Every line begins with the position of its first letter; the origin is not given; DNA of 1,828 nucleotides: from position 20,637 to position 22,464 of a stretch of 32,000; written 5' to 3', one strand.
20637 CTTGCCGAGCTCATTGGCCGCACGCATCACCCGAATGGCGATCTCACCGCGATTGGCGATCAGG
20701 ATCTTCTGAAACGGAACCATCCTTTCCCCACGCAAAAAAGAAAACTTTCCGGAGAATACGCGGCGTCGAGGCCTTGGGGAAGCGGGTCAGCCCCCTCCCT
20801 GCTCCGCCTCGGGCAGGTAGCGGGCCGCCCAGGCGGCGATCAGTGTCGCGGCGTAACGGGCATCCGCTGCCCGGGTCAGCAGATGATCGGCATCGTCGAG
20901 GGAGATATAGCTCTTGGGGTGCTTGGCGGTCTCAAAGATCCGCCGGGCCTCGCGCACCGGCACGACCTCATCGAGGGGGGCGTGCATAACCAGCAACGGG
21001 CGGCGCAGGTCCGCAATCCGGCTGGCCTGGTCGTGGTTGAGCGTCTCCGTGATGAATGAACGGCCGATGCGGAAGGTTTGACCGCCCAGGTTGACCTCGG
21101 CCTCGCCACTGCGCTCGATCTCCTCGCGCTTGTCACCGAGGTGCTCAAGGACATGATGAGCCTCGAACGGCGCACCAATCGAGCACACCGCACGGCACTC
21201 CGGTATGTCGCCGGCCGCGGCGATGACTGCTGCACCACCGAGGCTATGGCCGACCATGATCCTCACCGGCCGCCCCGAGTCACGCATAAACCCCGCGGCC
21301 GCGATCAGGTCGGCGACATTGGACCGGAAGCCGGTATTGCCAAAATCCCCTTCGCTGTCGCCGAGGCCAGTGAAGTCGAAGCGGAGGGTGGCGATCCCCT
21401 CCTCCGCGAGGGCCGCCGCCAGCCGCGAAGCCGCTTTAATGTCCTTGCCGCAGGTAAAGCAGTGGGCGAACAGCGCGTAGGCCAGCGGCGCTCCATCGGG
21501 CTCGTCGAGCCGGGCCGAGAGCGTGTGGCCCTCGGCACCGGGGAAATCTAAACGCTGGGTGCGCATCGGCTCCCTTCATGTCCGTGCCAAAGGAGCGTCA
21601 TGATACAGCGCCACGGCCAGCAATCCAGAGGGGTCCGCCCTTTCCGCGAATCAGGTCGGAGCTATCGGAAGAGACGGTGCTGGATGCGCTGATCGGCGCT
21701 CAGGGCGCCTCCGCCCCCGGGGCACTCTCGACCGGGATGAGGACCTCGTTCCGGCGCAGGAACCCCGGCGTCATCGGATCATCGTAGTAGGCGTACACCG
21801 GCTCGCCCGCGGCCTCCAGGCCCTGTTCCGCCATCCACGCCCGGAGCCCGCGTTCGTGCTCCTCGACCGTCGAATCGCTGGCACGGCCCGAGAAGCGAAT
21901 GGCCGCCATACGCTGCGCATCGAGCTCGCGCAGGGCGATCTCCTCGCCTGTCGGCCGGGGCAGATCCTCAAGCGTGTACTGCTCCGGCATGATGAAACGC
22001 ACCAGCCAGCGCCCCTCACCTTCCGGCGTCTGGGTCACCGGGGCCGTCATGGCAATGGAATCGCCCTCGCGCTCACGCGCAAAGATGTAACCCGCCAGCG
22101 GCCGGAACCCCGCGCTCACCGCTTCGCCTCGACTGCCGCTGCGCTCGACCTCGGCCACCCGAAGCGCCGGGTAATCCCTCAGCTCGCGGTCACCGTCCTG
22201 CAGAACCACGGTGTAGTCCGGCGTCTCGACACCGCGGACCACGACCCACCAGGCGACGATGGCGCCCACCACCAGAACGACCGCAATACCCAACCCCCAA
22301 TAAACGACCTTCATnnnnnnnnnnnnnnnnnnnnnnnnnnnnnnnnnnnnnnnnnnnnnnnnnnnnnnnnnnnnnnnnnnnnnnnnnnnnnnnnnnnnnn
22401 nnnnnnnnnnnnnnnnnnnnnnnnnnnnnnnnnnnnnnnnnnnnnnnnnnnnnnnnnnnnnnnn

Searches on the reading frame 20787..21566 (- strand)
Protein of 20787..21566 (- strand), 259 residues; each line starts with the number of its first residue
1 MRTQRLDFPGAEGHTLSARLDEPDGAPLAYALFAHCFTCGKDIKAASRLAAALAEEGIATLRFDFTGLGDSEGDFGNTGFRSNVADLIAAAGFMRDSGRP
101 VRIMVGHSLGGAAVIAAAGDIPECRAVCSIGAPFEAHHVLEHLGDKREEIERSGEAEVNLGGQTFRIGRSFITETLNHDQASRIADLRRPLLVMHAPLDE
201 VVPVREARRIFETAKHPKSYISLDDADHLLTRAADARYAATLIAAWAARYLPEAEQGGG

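Call 22: search_protein_families(library=pfam, proteins=[window:20787-21566:-], max_evalue=0.01)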
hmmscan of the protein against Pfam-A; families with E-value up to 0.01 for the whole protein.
window:20787-21566:- (259 aa): 6 families
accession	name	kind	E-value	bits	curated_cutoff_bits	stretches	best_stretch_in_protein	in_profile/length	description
PF12146.15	Hydrolase_4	-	5.8e-17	62.2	27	2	44-137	18-114/239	Serine aminopeptidase, S33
PF12697.13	Abhydrolase_6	-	1.1e-12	49.5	26.3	1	32-240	2-216/217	Alpha/beta hydrolase family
PF00561.26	Abhydrolase_1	-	1.7e-09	38.2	25.8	1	32-137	4-106/245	alpha/beta hydrolase fold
PF12740.14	PETase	-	7.8e-06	25.9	28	1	180-253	160-235/263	PET hydrolase-like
PF00326.27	Peptidase_S9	-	5.6e-05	23.2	22.6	1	52-251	9-210/213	Prolyl oligopeptidase family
PF20408.4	Abhydrolase_11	-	0.00033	20.9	27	1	31-138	5-113/193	Alpha/beta hydrolase domain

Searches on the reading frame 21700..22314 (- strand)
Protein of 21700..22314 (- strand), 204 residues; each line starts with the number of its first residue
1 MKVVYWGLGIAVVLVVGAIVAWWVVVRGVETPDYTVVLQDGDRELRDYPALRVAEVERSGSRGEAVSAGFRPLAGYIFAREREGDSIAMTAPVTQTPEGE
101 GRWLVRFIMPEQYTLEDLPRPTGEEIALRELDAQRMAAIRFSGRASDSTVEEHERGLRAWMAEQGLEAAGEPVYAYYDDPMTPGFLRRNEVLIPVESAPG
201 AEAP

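Call 22: search_protein_families(library=pfam, proteins=[window:21700-22314:-], max_evalue=0.01)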
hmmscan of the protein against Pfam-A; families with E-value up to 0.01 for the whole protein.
window:21700-22314:- (204 aa): 2 families
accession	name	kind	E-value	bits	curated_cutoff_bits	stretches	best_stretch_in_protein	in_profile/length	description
PF04832.17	SOUL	-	2.8e-43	148.4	27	1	29-194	1-173/173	SOUL heme-binding protein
PF06445.20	GyrI-like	-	3.3e-05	24.6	26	1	46-182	6-142/155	GyrI-like small molecule binding domain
